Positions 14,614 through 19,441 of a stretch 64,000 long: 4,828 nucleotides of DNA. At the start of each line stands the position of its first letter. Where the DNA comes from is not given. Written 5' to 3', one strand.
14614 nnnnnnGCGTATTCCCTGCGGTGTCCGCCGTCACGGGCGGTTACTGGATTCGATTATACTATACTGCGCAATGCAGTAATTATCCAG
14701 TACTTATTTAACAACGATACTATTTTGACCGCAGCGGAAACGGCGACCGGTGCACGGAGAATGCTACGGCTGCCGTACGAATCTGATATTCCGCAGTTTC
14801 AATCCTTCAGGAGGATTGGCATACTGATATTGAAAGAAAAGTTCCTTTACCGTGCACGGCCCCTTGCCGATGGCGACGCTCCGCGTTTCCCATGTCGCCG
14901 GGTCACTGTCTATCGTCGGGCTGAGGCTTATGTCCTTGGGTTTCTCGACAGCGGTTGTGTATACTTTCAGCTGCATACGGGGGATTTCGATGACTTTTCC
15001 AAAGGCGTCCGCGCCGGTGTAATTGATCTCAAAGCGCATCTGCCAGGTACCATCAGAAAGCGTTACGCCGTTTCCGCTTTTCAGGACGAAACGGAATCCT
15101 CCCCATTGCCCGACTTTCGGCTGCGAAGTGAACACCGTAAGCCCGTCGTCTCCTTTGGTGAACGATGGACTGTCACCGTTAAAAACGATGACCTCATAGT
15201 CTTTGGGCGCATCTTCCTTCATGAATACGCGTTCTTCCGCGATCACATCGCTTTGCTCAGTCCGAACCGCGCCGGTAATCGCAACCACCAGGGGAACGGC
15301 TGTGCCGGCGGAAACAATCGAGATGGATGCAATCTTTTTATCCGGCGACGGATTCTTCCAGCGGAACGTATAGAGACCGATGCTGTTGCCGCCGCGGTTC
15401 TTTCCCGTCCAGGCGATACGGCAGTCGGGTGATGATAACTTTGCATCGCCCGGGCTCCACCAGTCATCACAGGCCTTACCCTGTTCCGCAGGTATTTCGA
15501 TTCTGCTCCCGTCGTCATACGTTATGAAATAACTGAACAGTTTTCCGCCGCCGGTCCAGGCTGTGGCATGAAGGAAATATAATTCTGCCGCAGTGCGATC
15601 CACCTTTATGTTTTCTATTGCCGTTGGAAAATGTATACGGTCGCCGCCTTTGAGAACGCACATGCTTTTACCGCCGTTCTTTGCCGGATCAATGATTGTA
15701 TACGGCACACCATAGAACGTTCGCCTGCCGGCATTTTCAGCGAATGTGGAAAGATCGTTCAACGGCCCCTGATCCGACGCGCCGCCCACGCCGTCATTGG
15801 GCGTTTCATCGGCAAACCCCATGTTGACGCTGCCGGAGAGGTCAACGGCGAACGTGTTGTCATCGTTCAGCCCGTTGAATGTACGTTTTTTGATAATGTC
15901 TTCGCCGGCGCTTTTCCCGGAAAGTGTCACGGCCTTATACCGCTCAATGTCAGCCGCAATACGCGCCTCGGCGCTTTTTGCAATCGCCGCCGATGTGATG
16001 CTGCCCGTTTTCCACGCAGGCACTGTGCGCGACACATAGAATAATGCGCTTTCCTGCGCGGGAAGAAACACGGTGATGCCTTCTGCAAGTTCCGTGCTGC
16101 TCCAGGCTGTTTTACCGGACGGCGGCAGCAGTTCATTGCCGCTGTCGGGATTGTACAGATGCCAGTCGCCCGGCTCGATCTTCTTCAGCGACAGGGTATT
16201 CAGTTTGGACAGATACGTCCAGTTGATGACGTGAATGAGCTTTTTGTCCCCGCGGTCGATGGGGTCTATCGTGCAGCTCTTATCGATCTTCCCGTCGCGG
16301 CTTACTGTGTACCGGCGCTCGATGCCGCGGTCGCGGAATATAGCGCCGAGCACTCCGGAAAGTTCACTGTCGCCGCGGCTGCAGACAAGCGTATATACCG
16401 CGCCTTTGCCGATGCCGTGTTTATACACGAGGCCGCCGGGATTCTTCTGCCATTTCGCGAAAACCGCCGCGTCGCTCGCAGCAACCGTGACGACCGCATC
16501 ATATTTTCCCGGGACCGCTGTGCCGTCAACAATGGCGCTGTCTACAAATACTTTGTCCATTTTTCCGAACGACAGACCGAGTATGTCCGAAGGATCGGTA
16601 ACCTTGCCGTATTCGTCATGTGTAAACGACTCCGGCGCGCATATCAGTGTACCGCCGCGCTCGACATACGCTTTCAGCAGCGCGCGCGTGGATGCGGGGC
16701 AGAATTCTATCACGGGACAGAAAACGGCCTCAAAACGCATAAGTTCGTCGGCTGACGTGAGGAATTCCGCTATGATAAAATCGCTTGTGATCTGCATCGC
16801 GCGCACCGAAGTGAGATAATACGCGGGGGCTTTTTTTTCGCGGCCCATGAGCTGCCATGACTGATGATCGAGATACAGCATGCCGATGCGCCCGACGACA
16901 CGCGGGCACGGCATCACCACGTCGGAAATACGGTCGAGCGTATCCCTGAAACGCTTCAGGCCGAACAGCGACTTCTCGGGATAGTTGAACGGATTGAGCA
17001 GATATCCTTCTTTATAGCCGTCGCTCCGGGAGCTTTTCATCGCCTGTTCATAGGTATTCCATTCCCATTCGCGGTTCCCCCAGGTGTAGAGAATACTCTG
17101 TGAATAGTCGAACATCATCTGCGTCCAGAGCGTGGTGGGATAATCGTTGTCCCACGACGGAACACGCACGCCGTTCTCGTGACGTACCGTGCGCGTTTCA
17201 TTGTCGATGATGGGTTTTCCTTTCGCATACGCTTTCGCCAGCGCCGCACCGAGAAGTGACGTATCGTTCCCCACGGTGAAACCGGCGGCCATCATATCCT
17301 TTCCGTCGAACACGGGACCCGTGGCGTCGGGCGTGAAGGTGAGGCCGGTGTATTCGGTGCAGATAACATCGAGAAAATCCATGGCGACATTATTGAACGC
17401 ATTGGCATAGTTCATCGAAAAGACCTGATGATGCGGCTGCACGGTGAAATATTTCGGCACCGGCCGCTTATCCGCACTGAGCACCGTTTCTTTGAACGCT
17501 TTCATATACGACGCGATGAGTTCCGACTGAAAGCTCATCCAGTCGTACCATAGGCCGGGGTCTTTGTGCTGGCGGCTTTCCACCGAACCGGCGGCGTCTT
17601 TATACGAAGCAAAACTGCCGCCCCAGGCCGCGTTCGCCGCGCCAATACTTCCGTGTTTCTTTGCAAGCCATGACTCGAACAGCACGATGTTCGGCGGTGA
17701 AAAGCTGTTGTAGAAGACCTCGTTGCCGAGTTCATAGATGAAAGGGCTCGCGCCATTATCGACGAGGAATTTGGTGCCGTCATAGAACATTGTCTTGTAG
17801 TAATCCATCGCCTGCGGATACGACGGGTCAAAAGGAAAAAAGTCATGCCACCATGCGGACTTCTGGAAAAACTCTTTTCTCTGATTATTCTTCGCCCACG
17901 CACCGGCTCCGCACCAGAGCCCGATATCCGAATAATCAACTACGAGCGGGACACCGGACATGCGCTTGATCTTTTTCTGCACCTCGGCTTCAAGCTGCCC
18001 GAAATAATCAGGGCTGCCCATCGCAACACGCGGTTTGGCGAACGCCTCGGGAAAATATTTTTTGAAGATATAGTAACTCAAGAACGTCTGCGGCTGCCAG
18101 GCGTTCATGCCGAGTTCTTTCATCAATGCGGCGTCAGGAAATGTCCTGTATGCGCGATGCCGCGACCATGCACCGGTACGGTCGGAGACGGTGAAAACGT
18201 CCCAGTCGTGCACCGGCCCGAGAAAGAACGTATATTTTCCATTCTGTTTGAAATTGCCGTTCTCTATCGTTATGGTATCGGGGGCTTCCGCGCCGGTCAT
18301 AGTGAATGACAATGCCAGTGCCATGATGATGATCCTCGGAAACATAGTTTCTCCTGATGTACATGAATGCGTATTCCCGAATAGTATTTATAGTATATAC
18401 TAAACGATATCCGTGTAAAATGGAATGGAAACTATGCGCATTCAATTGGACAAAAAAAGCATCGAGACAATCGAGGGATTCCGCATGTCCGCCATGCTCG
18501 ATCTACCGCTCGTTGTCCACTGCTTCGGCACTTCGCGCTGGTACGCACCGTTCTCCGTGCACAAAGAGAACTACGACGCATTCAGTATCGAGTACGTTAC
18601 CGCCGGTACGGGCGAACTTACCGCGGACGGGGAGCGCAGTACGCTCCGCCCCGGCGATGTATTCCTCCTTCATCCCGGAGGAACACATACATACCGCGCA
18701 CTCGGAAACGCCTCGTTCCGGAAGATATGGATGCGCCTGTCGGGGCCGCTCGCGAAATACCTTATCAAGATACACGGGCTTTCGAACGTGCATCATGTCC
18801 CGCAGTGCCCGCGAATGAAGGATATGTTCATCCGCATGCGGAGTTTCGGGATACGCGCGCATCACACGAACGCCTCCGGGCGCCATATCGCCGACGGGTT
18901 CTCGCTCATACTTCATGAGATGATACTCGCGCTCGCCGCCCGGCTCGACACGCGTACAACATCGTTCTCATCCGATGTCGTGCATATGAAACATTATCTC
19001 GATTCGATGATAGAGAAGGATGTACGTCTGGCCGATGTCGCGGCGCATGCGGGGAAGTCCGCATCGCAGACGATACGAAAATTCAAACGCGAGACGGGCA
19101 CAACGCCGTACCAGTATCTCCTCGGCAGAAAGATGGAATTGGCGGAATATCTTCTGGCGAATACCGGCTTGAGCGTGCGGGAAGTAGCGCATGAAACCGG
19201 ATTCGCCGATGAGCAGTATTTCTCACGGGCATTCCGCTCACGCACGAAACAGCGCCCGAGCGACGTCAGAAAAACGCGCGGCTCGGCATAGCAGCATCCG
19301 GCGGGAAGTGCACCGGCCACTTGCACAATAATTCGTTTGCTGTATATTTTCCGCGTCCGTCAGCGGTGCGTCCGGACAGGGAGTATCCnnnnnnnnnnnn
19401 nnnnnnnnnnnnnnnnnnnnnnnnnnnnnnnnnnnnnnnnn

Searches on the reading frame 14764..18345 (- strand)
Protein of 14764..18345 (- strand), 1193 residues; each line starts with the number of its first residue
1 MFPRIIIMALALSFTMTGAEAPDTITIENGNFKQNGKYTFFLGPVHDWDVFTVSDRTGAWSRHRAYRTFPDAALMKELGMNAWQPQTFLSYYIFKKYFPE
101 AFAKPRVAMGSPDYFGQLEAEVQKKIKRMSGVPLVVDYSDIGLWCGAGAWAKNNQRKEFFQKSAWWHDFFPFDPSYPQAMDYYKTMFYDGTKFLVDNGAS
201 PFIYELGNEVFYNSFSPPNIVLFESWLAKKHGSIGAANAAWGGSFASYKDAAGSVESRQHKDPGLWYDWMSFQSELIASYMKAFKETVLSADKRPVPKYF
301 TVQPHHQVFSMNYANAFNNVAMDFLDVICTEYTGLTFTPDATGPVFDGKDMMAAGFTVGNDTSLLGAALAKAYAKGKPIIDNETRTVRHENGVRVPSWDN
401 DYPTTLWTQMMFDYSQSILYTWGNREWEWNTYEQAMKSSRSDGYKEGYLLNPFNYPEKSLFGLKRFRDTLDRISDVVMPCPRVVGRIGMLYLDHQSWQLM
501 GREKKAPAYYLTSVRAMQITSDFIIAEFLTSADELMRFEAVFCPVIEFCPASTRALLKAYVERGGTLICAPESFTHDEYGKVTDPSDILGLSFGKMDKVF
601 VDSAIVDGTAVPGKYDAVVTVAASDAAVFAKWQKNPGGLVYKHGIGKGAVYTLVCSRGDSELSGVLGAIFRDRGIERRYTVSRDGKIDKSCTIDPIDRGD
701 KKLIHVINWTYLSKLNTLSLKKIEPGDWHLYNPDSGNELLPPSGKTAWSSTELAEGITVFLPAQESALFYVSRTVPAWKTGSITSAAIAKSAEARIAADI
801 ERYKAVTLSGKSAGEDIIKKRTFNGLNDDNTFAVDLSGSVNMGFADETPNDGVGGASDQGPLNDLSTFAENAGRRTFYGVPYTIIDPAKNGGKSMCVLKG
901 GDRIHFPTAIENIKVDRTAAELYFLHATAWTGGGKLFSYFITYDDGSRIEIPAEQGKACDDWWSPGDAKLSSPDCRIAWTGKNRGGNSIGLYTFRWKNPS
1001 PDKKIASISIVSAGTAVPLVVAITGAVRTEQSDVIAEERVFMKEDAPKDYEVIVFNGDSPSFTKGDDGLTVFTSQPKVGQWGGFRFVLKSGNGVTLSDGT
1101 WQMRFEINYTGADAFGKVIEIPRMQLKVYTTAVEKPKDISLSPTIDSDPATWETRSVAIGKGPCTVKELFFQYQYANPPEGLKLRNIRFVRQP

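Call 45: search_protein_families(library=pfam, proteins=[window:14764-18345:-], max_evalue=0.001)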
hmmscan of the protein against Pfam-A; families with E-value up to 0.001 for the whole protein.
window:14764-18345:- (1193 aa): 2 families
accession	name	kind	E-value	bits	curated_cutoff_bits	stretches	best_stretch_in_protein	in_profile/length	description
PF08532.16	Glyco_hydro_42M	-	7.7e-06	26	25.8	1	504-675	30-206/207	Beta-galactosidase trimerisation domain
PF02449.21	Glyco_hydro_42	-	1.4e-05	25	21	1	205-321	133-255/376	Beta-galactosidase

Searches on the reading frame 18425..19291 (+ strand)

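Call 45: search_protein_families(library=pfam, proteins=[window:18425-19291:+], max_evalue=0.001)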
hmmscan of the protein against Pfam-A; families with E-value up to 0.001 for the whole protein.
window:18425-19291:+ (288 aa): 5 families
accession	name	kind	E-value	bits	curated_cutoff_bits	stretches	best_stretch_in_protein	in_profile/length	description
PF12833.13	HTH_18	-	1.5e-21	76.9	33.6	1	206-283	2-79/80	Helix-turn-helix domain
PF00165.29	HTH_AraC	-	5.7e-16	58.6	26.6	2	199-232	8-41/42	Bacterial regulatory helix-turn-helix proteins, AraC family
PF02311.25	AraC_binding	-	1.6e-13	51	21.1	1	49-115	20-86/135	AraC-like ligand binding domain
PF07883.17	Cupin_2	-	6.5e-08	32.6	27.2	1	57-102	23-68/70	Cupin domain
PF14525.12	AraC_binding_2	-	7.5e-05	22.9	27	1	35-106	37-107/173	AraC-binding-like domain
